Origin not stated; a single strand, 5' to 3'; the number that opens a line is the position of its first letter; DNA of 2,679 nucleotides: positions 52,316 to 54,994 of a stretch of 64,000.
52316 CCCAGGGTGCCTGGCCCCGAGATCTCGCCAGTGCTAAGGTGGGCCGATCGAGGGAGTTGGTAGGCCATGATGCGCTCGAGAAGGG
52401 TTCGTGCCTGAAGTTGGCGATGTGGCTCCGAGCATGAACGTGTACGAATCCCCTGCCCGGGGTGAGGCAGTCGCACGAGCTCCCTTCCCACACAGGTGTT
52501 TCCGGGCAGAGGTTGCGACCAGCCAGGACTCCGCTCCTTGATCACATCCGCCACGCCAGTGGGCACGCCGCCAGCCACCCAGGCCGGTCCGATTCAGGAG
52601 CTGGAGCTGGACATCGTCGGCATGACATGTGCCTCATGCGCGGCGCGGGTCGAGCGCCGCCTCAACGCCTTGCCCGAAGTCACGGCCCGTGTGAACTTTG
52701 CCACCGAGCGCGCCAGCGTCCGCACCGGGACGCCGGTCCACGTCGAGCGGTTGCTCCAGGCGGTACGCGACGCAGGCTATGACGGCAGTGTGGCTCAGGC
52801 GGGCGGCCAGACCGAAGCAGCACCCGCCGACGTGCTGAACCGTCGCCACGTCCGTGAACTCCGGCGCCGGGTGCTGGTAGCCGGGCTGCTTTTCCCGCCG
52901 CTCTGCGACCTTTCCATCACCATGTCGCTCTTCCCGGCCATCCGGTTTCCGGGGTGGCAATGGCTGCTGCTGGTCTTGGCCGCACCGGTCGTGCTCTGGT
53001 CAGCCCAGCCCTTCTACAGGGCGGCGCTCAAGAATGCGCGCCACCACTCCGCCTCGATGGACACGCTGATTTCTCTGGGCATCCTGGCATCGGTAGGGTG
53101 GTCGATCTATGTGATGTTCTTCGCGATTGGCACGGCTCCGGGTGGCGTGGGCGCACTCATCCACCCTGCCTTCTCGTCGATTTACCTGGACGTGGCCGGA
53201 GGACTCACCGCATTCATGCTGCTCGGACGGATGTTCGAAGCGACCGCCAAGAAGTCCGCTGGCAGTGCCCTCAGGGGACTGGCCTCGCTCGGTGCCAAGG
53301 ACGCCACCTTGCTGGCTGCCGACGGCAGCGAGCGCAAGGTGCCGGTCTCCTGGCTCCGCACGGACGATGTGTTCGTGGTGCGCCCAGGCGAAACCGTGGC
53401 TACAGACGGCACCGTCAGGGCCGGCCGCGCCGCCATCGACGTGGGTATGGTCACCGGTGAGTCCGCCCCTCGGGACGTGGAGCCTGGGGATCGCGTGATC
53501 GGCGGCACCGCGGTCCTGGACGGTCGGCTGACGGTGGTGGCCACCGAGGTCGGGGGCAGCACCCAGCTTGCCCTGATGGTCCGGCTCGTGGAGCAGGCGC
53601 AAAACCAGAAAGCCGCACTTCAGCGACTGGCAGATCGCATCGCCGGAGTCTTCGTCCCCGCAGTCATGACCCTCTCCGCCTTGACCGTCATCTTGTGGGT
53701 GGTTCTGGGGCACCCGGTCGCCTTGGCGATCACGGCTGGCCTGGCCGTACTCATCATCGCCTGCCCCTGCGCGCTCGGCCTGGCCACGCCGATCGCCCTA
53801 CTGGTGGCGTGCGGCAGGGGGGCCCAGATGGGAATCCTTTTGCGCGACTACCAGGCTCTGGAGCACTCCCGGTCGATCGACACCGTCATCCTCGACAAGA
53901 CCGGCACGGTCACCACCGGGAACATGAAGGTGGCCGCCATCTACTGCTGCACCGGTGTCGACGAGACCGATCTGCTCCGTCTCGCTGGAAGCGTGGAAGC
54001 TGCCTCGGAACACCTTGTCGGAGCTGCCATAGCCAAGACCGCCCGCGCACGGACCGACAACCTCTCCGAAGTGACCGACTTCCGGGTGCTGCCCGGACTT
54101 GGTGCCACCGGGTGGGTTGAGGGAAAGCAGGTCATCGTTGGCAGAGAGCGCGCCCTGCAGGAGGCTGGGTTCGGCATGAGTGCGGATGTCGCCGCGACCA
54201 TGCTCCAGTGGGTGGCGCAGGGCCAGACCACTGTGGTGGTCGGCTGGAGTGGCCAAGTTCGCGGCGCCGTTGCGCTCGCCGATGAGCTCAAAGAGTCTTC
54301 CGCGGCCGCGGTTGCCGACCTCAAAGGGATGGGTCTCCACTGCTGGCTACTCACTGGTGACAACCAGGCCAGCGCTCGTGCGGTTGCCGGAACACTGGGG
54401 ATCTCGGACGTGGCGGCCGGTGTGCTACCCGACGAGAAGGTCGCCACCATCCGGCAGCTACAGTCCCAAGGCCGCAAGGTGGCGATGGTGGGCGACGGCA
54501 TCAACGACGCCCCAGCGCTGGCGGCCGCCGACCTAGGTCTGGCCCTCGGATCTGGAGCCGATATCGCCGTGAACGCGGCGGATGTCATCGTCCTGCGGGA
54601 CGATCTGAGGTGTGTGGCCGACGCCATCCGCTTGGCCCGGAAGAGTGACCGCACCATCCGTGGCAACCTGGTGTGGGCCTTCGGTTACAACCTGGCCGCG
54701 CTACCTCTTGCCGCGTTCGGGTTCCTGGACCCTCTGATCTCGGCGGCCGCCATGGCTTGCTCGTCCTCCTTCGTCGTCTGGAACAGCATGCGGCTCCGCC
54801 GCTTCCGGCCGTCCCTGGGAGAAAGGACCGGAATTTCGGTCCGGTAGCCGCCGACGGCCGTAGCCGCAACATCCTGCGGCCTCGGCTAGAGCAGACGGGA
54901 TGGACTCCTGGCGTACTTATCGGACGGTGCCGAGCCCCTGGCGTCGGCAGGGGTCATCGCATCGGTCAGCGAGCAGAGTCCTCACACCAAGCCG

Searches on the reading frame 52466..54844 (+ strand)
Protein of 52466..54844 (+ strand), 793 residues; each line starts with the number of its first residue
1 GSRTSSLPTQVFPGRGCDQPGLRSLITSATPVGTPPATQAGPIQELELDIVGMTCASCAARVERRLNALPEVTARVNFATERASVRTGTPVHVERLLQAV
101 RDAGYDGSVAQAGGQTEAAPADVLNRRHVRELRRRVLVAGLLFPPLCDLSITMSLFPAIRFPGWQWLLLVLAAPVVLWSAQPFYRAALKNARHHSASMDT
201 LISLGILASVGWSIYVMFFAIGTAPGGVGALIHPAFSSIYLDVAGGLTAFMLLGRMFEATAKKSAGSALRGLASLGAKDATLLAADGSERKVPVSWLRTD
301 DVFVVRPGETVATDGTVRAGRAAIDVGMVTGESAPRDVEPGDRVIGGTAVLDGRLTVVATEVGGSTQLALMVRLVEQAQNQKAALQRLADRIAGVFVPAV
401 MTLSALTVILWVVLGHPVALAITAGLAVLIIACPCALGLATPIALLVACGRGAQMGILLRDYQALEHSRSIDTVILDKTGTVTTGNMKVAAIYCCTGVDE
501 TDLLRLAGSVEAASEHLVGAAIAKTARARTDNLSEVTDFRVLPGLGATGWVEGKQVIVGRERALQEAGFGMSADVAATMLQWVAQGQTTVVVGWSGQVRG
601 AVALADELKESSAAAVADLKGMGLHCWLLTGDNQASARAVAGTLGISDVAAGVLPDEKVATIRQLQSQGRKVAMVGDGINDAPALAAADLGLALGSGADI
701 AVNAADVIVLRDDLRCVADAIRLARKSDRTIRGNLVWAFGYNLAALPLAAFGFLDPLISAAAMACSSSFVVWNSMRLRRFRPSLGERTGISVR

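Call 7: search_protein_families(library=pfam, proteins=[window:52466-54844:+], max_evalue=0.00001)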
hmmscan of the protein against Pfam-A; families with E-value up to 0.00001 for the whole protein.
window:52466-54844:+ (793 aa): 3 families
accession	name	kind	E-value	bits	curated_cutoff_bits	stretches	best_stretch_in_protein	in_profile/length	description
PF00122.25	E1-E2_ATPase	-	2.1e-49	168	28.1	1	277-454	4-180/181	E1-E2 ATPase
PF00702.32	Hydrolase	-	2.6e-31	110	26.4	1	471-689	1-191/191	haloacid dehalogenase-like hydrolase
PF00403.32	HMA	-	1.1e-13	51.7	24.8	1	48-106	2-62/62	Heavy-metal-associated domain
